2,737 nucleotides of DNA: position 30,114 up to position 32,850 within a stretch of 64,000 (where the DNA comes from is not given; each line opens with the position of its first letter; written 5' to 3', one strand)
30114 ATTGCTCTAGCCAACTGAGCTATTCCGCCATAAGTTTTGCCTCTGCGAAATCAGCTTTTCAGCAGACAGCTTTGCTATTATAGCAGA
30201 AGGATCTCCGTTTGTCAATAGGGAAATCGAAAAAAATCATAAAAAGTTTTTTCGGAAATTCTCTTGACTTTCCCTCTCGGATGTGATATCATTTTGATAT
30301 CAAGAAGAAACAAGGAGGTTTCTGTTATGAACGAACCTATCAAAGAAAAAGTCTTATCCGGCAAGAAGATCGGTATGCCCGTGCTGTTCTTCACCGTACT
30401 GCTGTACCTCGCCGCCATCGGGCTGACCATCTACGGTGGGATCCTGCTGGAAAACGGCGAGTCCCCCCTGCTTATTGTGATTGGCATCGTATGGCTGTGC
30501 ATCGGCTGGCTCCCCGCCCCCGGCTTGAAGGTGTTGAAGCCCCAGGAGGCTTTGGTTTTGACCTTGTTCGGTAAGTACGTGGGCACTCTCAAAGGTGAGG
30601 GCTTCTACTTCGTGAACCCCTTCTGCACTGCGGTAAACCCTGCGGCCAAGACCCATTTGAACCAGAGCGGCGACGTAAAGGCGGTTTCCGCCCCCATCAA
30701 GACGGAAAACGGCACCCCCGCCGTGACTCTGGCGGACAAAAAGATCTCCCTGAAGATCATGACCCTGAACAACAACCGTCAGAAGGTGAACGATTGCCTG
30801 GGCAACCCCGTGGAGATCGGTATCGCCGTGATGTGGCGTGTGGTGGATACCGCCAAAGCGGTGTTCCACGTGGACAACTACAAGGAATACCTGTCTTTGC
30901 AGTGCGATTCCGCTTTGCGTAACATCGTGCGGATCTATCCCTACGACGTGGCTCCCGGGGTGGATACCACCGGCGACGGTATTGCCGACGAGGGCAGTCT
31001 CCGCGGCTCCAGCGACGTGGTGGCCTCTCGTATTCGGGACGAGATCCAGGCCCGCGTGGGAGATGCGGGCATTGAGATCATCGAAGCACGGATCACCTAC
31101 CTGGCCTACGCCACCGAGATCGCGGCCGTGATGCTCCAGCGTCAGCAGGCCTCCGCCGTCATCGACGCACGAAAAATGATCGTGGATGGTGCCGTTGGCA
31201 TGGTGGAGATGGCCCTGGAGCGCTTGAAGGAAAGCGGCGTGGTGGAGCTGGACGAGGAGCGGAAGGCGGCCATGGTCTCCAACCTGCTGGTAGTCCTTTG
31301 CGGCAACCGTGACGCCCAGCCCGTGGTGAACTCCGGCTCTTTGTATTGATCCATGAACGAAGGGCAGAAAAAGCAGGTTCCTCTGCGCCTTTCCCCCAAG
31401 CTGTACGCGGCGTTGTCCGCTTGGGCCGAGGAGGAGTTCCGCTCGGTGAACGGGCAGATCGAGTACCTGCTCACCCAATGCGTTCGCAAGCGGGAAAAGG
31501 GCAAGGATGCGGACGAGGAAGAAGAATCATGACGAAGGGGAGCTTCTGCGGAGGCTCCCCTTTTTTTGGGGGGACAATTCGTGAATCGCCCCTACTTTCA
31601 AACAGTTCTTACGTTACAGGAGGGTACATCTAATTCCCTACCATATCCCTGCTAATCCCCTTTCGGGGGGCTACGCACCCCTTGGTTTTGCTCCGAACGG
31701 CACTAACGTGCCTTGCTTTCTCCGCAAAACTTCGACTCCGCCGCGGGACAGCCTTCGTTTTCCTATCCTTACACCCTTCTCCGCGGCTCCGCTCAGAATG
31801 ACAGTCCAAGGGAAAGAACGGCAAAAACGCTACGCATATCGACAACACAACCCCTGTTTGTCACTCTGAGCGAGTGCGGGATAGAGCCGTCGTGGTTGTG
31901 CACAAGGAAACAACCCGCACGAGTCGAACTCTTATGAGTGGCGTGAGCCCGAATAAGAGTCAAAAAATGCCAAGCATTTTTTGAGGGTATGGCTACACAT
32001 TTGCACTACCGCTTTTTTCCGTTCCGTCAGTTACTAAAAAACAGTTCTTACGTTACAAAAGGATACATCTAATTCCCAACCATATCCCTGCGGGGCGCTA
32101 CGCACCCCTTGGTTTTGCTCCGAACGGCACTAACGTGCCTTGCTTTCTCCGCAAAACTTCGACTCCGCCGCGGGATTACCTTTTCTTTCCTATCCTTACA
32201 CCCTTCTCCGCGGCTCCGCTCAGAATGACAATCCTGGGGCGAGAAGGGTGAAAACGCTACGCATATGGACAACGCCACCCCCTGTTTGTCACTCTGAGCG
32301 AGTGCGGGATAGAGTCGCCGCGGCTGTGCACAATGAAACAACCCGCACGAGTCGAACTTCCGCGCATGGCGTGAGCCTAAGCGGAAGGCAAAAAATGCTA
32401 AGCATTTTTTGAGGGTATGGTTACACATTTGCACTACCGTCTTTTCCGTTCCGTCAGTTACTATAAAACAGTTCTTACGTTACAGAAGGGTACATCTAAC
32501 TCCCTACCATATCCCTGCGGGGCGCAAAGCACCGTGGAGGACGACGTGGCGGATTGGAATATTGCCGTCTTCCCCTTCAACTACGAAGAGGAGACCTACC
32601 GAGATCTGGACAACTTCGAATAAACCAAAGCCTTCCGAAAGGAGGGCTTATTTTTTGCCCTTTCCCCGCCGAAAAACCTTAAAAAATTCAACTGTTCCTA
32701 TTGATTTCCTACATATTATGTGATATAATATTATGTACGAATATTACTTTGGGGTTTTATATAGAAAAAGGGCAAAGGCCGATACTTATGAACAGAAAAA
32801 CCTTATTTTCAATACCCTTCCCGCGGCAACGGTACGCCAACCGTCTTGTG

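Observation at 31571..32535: Family-1 repeat units are highly structured and show a compensatory stem swap between copies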

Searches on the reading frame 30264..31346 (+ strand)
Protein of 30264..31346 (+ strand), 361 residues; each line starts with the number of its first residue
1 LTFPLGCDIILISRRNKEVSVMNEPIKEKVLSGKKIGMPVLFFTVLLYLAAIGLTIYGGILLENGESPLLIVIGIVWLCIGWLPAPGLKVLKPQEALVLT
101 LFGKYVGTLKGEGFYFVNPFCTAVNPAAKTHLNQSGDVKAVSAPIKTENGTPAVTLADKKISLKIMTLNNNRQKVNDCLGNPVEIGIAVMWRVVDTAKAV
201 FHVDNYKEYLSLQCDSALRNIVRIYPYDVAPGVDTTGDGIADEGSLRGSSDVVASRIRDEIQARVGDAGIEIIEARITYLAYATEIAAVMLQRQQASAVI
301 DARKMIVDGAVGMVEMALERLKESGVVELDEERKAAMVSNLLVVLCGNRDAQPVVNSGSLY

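Call 64: find_related_loci(query=window:30264-31346:+, collection=metagenome_contigs, flank=4000)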
Query window:30264-31346:+ (361 aa) in metagenome_contigs; peptide patterns used: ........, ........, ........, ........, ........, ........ (x = any residue, [..] = any of these).
600 stretches matched a pattern (row limit reached: there are more); 564 encode a relative of the query (tblastn E <= 1e-3); the best 80 are kept; 80 distinct loci.
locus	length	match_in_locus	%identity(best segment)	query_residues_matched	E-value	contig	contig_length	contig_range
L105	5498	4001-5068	76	8-361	2e-179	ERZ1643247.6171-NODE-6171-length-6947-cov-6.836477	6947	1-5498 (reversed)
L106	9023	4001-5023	78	26-361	2e-176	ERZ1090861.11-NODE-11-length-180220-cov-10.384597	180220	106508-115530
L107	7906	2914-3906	80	37-361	4e-175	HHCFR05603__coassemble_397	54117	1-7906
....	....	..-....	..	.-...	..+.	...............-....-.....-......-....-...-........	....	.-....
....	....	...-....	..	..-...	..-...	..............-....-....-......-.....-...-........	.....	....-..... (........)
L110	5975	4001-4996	80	26-361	5e-174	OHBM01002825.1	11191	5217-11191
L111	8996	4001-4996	80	26-361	1e-172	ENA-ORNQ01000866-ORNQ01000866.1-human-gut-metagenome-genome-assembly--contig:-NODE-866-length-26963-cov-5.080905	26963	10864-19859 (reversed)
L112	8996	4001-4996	80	26-361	1e-172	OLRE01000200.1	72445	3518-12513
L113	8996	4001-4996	79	26-361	2e-172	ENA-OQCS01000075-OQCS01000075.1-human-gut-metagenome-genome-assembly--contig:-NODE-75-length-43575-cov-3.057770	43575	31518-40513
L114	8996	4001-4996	79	26-361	5e-172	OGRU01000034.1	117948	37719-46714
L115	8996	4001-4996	78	26-361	1e-171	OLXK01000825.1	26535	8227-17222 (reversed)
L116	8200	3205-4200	79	26-361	7e-172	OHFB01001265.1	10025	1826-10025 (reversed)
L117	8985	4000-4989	79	26-361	3e-171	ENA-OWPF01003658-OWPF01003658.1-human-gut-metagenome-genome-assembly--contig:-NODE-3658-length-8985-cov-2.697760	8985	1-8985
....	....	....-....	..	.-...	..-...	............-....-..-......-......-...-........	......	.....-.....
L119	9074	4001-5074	75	1-361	7e-171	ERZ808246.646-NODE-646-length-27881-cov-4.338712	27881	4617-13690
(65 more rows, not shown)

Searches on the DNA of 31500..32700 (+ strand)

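Call 13: search_rna_families(source=window, start=31500, end=32700, threshold=evalue, max_evalue=10, show_alignments=3)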
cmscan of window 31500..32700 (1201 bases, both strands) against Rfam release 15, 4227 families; matches with E-value up to 10: 5.
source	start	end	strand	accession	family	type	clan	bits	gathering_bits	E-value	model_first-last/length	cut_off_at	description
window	31511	31567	+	RF01489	sbrA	Gene; sRNA;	-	24.5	45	0.02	1-71/71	no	Listeria sRNA sbrA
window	32600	32656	+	RF01859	Phe_leader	Cis-reg; leader;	-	18.5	55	3.9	1-125/125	no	Phenylalanine leader peptide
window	32614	32650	-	RF01334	CRISPR-DR21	Gene; CRISPR;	-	17.8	48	6.3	1-37/37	no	CRISPR RNA direct repeat element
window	32027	32088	-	RF02392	sau-53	Gene; sRNA;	-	15.1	100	4.3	1-192/192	no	Staphylococcus sRNA sau-53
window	31772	31898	-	RF02193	TCL6_3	Gene; lncRNA;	-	13.1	40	5.1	1-139/139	no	T-cell leukemia/lymphoma 6 conserved region 3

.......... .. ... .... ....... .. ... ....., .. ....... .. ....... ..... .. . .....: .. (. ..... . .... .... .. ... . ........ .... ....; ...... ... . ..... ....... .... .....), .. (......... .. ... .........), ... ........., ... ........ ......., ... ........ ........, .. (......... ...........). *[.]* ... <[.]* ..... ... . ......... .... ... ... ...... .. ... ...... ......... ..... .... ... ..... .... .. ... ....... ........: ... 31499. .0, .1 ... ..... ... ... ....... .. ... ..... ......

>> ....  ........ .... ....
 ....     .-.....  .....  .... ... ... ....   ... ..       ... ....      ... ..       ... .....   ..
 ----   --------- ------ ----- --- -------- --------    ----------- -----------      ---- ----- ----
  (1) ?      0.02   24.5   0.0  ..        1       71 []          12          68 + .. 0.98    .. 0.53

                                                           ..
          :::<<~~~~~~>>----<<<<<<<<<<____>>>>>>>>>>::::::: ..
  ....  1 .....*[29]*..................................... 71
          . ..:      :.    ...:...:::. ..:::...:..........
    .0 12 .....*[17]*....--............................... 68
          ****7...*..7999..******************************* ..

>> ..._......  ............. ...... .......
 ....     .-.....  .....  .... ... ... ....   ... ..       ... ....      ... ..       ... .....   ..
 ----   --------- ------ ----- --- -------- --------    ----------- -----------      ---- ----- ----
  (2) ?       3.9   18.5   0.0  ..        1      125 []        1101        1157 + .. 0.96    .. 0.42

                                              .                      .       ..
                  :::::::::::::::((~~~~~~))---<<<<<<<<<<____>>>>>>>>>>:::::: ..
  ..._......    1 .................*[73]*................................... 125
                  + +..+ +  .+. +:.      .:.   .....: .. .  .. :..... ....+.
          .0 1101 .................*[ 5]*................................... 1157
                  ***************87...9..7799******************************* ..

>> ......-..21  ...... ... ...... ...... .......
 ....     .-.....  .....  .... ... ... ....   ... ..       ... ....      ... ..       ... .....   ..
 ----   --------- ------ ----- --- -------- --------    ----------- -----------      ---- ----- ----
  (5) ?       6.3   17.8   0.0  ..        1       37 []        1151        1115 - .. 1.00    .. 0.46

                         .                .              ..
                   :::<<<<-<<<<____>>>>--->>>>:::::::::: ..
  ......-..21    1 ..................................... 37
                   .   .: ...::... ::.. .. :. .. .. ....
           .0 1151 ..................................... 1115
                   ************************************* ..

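Call 72: search_dna_similar(query=window:31664-32090:+, collection=plasmids, mode=distant, max_rows=8)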
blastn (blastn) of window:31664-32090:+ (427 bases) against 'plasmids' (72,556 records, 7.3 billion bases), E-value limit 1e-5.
No match.

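Call 73: search_dna_similar(query=window:31664-32090:+, collection=phages, mode=distant, max_rows=8)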
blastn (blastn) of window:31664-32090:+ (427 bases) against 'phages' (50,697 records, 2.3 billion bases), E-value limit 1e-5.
No match.
